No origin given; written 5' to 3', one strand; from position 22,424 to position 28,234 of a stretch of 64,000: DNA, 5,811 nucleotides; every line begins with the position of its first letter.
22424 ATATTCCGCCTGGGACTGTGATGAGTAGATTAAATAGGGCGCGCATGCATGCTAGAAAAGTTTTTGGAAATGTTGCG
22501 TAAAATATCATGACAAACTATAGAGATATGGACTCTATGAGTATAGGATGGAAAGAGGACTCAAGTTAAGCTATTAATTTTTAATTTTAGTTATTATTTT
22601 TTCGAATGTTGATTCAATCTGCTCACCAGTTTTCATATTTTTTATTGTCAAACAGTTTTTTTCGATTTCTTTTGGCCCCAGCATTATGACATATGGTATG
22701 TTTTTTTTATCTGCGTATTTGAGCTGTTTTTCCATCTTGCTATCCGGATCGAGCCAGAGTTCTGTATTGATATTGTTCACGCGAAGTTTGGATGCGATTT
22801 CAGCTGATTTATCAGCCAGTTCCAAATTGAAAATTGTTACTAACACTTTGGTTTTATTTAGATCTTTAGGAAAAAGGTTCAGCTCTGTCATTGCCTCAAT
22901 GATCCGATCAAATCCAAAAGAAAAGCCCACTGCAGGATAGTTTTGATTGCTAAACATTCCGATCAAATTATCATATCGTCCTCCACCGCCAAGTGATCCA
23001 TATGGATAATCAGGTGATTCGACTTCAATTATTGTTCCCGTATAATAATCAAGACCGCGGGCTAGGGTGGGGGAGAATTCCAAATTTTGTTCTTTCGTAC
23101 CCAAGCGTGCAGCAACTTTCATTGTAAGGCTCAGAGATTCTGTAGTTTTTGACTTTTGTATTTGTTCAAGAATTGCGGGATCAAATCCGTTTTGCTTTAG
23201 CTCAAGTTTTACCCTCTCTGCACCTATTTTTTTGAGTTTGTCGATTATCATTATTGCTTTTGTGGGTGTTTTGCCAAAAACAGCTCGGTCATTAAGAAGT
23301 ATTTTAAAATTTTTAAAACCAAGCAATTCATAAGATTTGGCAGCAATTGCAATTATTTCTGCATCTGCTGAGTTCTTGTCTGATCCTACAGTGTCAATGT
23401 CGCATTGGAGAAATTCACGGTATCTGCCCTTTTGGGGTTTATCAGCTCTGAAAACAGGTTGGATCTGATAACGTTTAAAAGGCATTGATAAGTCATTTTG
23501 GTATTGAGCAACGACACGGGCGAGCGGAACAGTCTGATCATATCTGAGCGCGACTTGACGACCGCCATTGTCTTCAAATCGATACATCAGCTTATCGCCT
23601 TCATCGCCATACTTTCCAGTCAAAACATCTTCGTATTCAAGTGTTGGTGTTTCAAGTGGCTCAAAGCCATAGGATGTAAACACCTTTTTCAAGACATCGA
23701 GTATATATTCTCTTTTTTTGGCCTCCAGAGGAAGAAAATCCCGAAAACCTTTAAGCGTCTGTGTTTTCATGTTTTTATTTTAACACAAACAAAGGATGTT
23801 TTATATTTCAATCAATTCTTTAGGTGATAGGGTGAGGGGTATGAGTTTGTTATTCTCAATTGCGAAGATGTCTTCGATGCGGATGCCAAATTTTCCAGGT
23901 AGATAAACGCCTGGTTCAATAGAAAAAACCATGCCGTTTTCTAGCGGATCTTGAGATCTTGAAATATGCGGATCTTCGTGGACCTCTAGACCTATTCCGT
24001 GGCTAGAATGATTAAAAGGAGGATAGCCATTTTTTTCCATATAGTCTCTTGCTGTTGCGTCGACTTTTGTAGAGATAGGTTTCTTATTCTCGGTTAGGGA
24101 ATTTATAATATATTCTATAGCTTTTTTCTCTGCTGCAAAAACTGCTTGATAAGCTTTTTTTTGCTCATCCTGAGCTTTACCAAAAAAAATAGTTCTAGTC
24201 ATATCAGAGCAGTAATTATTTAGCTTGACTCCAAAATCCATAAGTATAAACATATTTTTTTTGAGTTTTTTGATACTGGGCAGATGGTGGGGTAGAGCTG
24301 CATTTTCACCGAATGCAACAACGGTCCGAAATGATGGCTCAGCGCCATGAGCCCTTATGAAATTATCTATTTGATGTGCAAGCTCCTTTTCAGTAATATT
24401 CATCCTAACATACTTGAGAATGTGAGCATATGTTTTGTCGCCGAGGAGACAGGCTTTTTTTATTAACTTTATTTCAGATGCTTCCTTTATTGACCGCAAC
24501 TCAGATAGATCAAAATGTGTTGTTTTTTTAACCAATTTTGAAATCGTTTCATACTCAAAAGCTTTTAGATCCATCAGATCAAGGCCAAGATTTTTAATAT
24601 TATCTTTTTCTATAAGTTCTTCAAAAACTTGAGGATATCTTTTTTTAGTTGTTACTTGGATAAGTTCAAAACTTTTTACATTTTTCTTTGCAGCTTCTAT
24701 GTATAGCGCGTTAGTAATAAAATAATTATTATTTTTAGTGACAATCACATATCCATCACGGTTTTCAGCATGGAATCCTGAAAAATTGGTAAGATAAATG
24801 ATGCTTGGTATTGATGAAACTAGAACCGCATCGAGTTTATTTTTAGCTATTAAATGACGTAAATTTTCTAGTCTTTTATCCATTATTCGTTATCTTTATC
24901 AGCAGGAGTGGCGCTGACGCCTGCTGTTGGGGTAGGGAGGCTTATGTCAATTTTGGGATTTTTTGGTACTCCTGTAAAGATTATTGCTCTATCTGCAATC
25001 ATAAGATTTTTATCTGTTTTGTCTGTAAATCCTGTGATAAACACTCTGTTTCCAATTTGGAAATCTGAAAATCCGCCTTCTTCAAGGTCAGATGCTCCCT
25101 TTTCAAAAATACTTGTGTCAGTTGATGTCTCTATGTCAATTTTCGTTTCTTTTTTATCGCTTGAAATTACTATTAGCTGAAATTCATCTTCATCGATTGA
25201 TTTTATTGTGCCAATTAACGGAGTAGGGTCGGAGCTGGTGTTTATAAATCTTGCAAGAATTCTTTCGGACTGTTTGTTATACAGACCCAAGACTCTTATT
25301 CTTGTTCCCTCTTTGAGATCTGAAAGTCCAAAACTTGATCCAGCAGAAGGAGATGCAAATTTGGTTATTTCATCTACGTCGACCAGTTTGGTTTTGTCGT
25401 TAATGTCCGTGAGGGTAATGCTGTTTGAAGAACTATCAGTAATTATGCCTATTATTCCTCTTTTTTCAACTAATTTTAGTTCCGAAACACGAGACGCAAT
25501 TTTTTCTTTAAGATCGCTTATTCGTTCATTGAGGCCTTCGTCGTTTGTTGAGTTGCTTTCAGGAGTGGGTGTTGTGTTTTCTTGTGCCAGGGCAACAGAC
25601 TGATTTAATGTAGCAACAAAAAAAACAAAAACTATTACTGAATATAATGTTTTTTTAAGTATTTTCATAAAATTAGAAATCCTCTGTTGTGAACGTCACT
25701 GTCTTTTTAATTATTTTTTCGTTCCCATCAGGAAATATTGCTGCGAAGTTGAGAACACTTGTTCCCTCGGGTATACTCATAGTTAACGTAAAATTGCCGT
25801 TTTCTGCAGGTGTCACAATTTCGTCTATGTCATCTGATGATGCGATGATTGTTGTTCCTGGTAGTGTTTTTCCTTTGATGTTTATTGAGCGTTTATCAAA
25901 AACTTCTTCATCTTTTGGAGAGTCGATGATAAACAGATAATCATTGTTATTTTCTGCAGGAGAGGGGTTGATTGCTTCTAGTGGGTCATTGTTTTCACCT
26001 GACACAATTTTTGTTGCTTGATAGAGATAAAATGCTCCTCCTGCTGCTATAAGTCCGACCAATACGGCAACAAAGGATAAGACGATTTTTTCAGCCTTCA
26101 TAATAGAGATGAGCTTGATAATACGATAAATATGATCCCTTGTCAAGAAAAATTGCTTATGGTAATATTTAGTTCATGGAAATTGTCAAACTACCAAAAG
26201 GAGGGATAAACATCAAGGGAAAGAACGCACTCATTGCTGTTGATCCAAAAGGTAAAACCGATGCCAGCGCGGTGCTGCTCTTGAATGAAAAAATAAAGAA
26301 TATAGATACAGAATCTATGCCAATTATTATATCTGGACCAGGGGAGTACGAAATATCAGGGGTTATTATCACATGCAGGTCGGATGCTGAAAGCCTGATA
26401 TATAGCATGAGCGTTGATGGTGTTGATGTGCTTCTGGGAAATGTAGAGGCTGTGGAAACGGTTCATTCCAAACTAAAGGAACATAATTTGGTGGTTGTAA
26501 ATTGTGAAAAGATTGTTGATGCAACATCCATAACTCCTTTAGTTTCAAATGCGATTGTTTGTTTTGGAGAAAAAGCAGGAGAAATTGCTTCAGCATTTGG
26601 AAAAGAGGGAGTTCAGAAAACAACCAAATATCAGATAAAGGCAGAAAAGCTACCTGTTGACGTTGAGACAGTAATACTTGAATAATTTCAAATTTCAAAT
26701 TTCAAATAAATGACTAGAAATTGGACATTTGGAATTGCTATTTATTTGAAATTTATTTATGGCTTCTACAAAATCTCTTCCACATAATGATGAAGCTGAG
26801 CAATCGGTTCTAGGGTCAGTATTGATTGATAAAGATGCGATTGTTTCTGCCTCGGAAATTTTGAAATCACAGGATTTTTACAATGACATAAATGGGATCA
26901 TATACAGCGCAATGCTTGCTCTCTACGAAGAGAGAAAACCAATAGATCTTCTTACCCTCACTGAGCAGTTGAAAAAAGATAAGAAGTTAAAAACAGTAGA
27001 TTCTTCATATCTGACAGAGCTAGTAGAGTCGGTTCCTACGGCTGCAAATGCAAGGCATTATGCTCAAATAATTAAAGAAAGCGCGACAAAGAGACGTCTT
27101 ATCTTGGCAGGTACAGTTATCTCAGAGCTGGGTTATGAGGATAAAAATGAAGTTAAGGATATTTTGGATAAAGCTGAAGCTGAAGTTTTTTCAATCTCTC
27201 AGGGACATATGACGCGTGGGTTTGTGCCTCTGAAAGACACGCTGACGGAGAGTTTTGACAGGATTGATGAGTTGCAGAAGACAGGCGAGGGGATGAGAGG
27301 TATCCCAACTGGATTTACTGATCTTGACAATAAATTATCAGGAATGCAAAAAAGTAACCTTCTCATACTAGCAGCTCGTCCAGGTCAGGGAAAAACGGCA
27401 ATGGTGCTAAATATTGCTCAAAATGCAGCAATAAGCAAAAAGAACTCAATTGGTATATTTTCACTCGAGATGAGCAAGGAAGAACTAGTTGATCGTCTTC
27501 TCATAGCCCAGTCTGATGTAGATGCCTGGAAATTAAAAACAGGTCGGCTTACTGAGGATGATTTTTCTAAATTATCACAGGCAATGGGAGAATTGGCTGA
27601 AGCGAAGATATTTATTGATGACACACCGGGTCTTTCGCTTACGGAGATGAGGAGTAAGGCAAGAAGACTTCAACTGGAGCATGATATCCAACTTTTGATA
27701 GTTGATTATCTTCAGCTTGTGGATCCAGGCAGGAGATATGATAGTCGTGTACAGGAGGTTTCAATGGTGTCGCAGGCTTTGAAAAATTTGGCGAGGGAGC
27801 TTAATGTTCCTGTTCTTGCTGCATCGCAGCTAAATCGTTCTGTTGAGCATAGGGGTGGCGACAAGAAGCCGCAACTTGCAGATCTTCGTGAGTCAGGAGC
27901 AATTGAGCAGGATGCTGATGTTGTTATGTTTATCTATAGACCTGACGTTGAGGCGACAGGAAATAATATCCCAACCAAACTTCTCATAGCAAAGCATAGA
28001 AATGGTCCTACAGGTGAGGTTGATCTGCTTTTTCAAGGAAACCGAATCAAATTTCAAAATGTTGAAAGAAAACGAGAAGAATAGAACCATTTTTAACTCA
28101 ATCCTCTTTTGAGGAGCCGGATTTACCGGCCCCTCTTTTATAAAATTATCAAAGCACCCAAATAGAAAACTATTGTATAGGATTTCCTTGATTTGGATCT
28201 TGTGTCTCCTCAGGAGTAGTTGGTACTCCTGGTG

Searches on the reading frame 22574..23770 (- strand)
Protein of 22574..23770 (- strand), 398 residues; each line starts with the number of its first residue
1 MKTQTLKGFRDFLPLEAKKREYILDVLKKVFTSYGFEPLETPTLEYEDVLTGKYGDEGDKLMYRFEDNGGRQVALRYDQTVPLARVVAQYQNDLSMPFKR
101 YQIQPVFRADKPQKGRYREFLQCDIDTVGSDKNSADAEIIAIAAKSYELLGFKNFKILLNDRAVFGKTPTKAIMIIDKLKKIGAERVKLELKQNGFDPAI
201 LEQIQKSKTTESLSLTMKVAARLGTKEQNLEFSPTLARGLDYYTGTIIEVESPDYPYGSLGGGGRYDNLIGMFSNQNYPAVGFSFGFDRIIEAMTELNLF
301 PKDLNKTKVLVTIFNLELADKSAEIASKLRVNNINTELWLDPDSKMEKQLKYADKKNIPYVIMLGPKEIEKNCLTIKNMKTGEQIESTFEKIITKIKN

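Call 56: search_protein_families(library=pfam, proteins=[window:22574-23770:-], max_evalue=0.001)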
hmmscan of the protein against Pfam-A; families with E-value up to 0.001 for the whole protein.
window:22574-23770:- (398 aa): 5 families
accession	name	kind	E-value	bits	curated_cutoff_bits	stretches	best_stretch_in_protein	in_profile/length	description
PF13393.11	tRNA-synt_His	-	4.9e-43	148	25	2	8-166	1-157/308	Histidyl-tRNA synthetase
PF03129.25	HGTP_anticodon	-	3.6e-16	59.5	21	1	309-398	2-93/94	Anticodon binding domain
PF00587.30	tRNA-synt_2b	-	3.2e-11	44.1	29.3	1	63-182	1-128/179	tRNA synthetase class II core domain (G, H, P, S and T)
PF00152.25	tRNA-synt_2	-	2.3e-06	27.4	25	0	17-131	22-125/308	tRNA synthetases class II (D, K and N)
PF12745.12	HGTP_anticodon2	-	0.00031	20.8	24.4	1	306-394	5-98/261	Anticodon binding domain of tRNAs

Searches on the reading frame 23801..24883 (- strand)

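Call 56: search_protein_families(library=pfam, proteins=[window:23801-24883:-], max_evalue=0.001)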
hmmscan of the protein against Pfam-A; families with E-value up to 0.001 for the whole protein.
window:23801-24883:- (360 aa): 2 families
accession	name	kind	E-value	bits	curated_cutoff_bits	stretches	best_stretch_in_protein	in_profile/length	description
PF00557.29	Peptidase_M24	-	7.3e-57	192.9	23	1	140-343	2-207/208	Metallopeptidase family M24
PF01321.24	Creatinase_N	-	1.5e-15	58.3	22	1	4-128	1-120/128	Creatinase/Prolidase N-terminal domain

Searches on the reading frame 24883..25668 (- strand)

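Call 56: search_protein_families(library=pfam, proteins=[window:24883-25668:-], max_evalue=0.001)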
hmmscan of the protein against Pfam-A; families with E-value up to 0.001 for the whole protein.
window:24883-25668:- (261 aa): 1 family
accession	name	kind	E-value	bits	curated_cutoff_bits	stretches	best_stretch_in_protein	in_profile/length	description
PF18914.6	DUF5666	-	9.1e-06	26.3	27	0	74-142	2-59/60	Domain of unknown function (DUF5666)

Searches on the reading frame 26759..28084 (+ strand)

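Call 57: search_protein_families(library=pfam, proteins=[window:26759-28084:+], max_evalue=0.001)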
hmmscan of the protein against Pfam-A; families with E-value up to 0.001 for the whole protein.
window:26759-28084:+ (441 aa): 4 families
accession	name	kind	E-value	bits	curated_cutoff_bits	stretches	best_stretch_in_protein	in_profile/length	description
PF03796.21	DnaB_C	-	1.1e-101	340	27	1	181-434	1-255/255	DnaB-like helicase C terminal domain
PF00772.26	DnaB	-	6.1e-33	113.4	23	1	7-107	2-103/103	DnaB-like helicase N terminal domain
PF13481.12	AAA_25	-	2e-10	41.1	27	1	196-358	29-190/195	AAA domain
PF06745.19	ATPase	-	0.00073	19.4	26.6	0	182-260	1-80/231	KaiC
